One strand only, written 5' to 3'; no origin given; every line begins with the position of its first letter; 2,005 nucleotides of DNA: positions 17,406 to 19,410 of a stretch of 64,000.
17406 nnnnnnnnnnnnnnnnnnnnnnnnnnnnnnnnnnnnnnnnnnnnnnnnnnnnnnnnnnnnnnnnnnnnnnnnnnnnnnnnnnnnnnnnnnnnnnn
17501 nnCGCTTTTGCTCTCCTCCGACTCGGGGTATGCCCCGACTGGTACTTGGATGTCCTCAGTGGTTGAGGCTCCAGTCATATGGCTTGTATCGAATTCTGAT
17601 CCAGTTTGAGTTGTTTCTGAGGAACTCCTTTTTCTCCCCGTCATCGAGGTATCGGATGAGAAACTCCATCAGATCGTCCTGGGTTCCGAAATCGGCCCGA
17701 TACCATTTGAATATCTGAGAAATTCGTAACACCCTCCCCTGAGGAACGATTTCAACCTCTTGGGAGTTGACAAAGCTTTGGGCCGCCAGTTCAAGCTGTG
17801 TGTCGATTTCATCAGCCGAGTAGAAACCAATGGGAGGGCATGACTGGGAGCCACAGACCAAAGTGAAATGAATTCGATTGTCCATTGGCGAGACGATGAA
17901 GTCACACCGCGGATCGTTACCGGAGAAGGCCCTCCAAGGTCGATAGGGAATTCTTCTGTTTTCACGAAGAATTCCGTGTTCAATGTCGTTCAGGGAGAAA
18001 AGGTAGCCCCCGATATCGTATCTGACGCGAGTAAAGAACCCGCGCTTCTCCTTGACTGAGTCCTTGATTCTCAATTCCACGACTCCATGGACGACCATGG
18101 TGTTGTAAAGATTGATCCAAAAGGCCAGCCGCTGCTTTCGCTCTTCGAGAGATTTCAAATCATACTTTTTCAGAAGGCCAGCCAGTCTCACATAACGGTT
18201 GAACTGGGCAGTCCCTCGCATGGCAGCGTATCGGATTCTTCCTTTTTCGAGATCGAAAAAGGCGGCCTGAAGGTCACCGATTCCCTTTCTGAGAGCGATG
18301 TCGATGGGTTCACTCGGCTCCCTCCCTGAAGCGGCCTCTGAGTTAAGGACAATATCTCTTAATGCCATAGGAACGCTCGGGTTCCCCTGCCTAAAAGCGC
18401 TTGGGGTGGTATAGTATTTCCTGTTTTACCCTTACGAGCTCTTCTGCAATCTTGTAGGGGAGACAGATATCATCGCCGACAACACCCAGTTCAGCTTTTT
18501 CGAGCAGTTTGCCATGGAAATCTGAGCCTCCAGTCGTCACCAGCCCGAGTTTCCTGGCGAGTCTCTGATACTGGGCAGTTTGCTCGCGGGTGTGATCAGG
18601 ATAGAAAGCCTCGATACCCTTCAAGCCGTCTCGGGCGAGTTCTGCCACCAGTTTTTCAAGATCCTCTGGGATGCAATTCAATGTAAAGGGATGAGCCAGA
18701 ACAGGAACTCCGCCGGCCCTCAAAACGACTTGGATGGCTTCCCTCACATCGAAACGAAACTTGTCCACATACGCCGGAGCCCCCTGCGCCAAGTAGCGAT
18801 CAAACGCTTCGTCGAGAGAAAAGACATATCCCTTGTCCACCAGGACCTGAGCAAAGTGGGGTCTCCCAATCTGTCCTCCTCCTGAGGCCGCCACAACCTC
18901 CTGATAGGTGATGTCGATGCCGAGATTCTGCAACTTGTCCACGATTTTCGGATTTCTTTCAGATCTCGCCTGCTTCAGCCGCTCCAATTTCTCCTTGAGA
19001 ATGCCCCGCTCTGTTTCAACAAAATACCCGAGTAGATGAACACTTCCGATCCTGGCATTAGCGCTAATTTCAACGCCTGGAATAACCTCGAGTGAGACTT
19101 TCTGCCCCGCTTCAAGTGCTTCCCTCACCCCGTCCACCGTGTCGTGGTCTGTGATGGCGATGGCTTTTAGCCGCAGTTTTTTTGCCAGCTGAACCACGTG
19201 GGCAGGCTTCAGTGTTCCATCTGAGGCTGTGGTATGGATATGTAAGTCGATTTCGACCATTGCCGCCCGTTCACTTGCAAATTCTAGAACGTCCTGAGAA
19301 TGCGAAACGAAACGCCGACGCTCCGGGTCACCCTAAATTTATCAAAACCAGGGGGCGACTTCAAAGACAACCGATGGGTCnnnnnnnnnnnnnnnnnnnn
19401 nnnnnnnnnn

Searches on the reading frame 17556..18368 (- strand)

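Call 74: search_protein_families(library=pfam, proteins=[window:17556-18368:-], max_evalue=0.00001)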
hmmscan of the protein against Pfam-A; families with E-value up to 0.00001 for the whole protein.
window:17556-18368:- (270 aa): 1 family
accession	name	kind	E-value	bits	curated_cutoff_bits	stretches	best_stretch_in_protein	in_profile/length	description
PF04784.19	DUF547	-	1.6e-39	135.2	27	1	73-200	3-125/125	Protein of unknown function, DUF547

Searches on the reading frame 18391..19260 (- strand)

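Call 74: search_protein_families(library=pfam, proteins=[window:18391-19260:-], max_evalue=0.00001)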
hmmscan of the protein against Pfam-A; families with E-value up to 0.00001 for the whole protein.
window:18391-19260:- (289 aa): 1 family
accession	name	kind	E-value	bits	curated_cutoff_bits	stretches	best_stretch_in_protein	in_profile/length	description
PF02811.25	PHP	-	9.9e-13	49.2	26.4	1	5-72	1-70/164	PHP domain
